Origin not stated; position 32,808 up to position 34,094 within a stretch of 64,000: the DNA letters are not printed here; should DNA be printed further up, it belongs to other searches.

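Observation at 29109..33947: Formate dehydrogenase alpha subunit split and permuted in gene order around an fdsG-fdsB fusion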

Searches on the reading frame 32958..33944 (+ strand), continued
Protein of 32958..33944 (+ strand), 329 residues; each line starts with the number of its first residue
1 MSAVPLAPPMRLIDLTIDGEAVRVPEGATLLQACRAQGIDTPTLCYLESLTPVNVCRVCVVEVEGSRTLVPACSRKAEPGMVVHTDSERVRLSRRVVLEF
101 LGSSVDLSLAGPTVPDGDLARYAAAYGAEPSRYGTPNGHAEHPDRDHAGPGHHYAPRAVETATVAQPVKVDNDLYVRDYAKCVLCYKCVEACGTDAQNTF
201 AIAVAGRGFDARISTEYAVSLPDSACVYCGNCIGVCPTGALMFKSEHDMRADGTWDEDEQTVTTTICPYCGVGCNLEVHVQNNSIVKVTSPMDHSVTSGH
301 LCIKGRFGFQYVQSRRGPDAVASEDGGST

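Call 13: find_encoding_contigs(protein=P0009, flank=8000, max_places=2)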
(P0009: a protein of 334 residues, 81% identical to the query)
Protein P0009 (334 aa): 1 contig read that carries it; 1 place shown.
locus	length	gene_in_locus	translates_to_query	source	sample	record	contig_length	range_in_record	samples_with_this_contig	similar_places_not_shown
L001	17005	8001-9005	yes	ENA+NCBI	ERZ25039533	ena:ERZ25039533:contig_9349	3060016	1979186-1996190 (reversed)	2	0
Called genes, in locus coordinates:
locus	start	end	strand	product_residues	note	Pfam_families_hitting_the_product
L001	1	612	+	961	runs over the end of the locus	PF13510:Fer2_4, PF00890:FAD_binding_2, PF01134:GIDA (weak), PF07992:Pyr_redox_2, PF12831:FAD_oxidored, PF17806:SO_alpha_A3, PF01571:GCV_T, PF08669:GCV_T_C, +5 more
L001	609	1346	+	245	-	PF01571:GCV_T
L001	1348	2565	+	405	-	PF01266:DAO, PF13738:Pyr_redox_3 (faint)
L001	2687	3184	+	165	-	-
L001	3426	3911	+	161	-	-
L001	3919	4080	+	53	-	-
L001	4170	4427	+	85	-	PF00384:Molybdopterin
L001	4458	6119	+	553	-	PF00384:Molybdopterin, PF01568:Molydop_binding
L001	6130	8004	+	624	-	PF01257:2Fe-2S_thioredx, PF01512:Complex1_51K, PF10531:SLBB (weak), PF10589:NADH_4Fe-4S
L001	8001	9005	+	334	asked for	PF13510:Fer2_4, PF13237:Fer4_10 (faint), PF22117:Fer4_Nqo3 (weak), PF12838:Fer4_7 (weak), PF00037:Fer4 (weak), PF04879:Molybdop_Fe4S4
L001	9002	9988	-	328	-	PF07885:Ion_trans_2, PF02254:TrkA_N, PF02080:TrkA_C (weak)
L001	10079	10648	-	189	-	PF04264:YceI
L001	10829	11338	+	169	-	PF22381:Staph_reg_Sar_Rot (weak), PF01047:MarR, PF12802:MarR_2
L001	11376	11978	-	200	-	PF00583:Acetyltransf_1, PF13673:Acetyltransf_10 (faint), PF13508:Acetyltransf_7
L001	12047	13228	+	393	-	PF02702:KdpD, PF00582:Usp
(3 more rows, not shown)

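Call 14: find_encoding_contigs(protein=P0083, flank=6000, max_places=2)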
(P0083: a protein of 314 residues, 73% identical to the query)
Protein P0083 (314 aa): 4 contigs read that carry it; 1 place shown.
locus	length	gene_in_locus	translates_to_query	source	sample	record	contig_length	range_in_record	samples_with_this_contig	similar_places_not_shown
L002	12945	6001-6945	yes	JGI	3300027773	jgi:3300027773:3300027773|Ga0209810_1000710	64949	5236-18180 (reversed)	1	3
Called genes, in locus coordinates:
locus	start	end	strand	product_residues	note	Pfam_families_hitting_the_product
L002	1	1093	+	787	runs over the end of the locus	PF13442:Cytochrome_CBB3 (faint), PF07626:PSD3, PF16841:CBM60, PF07637:PSD5, PF07631:PSD4, PF07627:PSCyt3, PF07624:PSD2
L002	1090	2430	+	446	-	PF07586:HXXSHH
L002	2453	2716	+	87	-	-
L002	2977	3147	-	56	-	-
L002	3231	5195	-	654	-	PF00920:ILVD_EDD_N, PF24877:ILV_EDD_C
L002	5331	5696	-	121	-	PF12867:DinB_2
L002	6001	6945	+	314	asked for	PF13510:Fer2_4, PF13187:Fer4_9 (faint), PF12838:Fer4_7 (weak), PF13237:Fer4_10 (faint), PF22117:Fer4_Nqo3 (weak), PF00037:Fer4 (weak), PF04879:Molybdop_Fe4S4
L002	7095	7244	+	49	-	-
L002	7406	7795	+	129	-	PF22668:DUF7009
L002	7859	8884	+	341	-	PF01435:Peptidase_M48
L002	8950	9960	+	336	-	PF07884:VKOR, PF03779:SPW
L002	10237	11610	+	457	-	PF04015:DUF362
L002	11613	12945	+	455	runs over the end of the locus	PF00232:Glyco_hydro_1 (faint)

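Call 15: find_encoding_contigs(protein=P0096, flank=6000, max_places=2)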
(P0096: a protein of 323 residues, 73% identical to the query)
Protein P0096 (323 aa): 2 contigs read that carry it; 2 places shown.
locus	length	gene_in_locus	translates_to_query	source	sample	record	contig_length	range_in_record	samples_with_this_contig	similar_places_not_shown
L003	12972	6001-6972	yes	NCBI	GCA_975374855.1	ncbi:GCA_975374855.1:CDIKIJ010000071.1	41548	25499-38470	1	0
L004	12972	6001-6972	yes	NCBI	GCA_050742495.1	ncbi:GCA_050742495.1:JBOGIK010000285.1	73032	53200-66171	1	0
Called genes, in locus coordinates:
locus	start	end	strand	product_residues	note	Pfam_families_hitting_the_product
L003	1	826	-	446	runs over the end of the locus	PF13185:GAF_2 (faint), PF07730:HisKA_3, PF13581:HATPase_c_2 (weak), PF02518:HATPase_c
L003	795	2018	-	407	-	PF00465:Fe-ADH, PF13685:Fe-ADH_2, PF25137:ADH_Fe_C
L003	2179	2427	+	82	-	PF00384:Molybdopterin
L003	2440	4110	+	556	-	PF00384:Molybdopterin, PF01568:Molydop_binding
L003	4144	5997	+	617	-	PF01257:2Fe-2S_thioredx, PF01512:Complex1_51K, PF22461:SLBB_2 (faint), PF10589:NADH_4Fe-4S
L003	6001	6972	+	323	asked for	PF13510:Fer2_4, PF13187:Fer4_9 (faint), PF13237:Fer4_10 (faint), PF14697:Fer4_21 (weak), PF22117:Fer4_Nqo3, PF12838:Fer4_7, PF00037:Fer4 (weak), PF04879:Molybdop_Fe4S4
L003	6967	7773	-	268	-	PF02634:FdhD-NarQ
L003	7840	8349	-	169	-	PF08768:THAP4_heme-bd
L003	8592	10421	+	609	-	PF08486:SpoIID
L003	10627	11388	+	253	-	PF08220:HTH_DeoR, PF08279:HTH_11 (weak), PF00455:DeoRC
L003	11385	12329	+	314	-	PF00294:PfkB, PF08543:Phos_pyr_kin (weak)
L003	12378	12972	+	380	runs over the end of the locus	PF02378:PTS_EIIC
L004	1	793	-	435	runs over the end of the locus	PF13185:GAF_2 (faint), PF07730:HisKA_3, PF13581:HATPase_c_2 (weak), PF02518:HATPase_c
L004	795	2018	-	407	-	PF00465:Fe-ADH, PF13685:Fe-ADH_2, PF25137:ADH_Fe_C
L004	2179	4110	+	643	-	-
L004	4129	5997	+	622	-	PF01257:2Fe-2S_thioredx, PF01512:Complex1_51K, PF22461:SLBB_2 (faint), PF10589:NADH_4Fe-4S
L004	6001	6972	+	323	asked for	PF13510:Fer2_4, PF13187:Fer4_9 (faint), PF13237:Fer4_10 (faint), PF14697:Fer4_21 (weak), PF22117:Fer4_Nqo3, PF12838:Fer4_7, PF00037:Fer4 (weak), PF04879:Molybdop_Fe4S4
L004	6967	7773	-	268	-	PF02634:FdhD-NarQ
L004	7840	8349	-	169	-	PF08768:THAP4_heme-bd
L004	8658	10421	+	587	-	PF08486:SpoIID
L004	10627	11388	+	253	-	PF08220:HTH_DeoR, PF08279:HTH_11 (weak), PF00455:DeoRC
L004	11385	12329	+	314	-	PF00294:PfkB, PF08543:Phos_pyr_kin (weak)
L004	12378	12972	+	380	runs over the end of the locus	PF02378:PTS_EIIC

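Call 16: find_encoding_contigs(protein=P0071, flank=6000, max_places=2)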
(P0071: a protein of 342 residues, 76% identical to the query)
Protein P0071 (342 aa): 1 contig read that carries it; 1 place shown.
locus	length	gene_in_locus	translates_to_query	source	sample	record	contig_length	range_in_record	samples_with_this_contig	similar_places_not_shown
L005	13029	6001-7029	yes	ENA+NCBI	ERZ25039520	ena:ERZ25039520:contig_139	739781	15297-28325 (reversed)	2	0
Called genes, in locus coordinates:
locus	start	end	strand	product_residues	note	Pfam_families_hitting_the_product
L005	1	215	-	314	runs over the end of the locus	PF03405:FA_desaturase_2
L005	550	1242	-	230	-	PF13489:Methyltransf_23, PF08241:Methyltransf_11, PF08242:Methyltransf_12, PF13649:Methyltransf_25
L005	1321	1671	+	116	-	-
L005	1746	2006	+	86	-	PF00384:Molybdopterin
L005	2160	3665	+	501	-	PF00384:Molybdopterin, PF01568:Molydop_binding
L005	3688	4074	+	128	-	PF06993:DUF1304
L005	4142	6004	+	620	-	PF01257:2Fe-2S_thioredx, PF01512:Complex1_51K, PF10531:SLBB, PF22461:SLBB_2 (weak), PF10589:NADH_4Fe-4S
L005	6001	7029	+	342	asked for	PF13510:Fer2_4, PF00037:Fer4 (faint), PF13187:Fer4_9 (faint), PF13237:Fer4_10 (faint), PF22117:Fer4_Nqo3 (weak), PF12838:Fer4_7 (weak), PF04879:Molybdop_Fe4S4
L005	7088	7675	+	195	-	PF04892:VanZ-LLP1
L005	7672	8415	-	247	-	PF02634:FdhD-NarQ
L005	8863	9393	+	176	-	PF01243:PNPOx_N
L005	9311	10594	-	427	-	PF00278:Orn_DAP_Arg_deC, PF02784:Orn_Arg_deC_N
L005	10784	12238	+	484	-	PF01212:Beta_elim_lyase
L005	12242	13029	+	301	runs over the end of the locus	-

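Call 18: search_solved_structures(query=window:32958-33944:+, max_evalue=0.00001, show_alignments=2)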
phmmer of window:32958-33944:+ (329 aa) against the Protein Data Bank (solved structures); distinct sequences matched with E-value up to 0.00001: 79 (the best 60 are shown).
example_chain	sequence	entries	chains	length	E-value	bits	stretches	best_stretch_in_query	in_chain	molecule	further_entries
6tg9_A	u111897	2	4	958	5.7e-50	173.7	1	13-313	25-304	Formate dehydrogenase subunit alpha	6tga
9wxb_B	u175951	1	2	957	1.9e-47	165.4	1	13-315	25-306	Formate dehydrogenase alpha subunit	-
8oh5_C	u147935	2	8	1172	1.7e-39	139.3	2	170-315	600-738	Formate dehydrogenase-O, major subunit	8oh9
9bov_A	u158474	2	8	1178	9.6e-37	130.3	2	177-315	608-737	Molybdopterin oxidoreductase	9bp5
7t2r_A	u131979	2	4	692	1.3e-36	129.8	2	10-103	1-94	NiFe hydrogenase subunit A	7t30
7q4v_A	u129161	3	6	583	4.2e-35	124.9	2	11-103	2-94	Iron hydrogenase HydA1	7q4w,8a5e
8a6t_A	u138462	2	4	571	2e-33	119.3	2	171-284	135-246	Electron bifurcating hydrogenase subunit HydA1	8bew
7vw6_A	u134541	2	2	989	9.9e-31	110.5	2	181-313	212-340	Formate dehydrogenase | Tungsten-containing formate dehydrogenase alpha subunit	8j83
7e5z_A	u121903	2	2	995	1e-30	110.5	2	181-313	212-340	Formate dehydrogenase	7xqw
7arc_G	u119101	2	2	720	2.4e-29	105.9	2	4-133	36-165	75 kDa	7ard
9f5x_C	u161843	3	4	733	8.9e-29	104.1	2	5-134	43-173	NADH:ubiquinone oxidoreductase 78 kDa subunit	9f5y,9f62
7ar7_G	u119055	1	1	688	3.1e-27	99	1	7-133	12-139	NADH dehydrogenase [ubiquinone] iron-sulfur protein 1, mitochondrial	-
7a23_C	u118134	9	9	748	4e-27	98.6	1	7-133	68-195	75kDa | NADH dehydrogenase [ubiquinone] iron-sulfur protein 1, mitochondrial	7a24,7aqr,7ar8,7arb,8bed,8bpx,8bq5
6x89_S1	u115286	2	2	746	4.9e-26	95.1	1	5-133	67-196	NADH dehydrogenase [ubiquinone] iron-sulfur protein 1, mitochondrial | NDUS1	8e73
8rqz_C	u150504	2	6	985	3.2e-25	92.4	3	174-245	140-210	Probable oxidoreductase YjgC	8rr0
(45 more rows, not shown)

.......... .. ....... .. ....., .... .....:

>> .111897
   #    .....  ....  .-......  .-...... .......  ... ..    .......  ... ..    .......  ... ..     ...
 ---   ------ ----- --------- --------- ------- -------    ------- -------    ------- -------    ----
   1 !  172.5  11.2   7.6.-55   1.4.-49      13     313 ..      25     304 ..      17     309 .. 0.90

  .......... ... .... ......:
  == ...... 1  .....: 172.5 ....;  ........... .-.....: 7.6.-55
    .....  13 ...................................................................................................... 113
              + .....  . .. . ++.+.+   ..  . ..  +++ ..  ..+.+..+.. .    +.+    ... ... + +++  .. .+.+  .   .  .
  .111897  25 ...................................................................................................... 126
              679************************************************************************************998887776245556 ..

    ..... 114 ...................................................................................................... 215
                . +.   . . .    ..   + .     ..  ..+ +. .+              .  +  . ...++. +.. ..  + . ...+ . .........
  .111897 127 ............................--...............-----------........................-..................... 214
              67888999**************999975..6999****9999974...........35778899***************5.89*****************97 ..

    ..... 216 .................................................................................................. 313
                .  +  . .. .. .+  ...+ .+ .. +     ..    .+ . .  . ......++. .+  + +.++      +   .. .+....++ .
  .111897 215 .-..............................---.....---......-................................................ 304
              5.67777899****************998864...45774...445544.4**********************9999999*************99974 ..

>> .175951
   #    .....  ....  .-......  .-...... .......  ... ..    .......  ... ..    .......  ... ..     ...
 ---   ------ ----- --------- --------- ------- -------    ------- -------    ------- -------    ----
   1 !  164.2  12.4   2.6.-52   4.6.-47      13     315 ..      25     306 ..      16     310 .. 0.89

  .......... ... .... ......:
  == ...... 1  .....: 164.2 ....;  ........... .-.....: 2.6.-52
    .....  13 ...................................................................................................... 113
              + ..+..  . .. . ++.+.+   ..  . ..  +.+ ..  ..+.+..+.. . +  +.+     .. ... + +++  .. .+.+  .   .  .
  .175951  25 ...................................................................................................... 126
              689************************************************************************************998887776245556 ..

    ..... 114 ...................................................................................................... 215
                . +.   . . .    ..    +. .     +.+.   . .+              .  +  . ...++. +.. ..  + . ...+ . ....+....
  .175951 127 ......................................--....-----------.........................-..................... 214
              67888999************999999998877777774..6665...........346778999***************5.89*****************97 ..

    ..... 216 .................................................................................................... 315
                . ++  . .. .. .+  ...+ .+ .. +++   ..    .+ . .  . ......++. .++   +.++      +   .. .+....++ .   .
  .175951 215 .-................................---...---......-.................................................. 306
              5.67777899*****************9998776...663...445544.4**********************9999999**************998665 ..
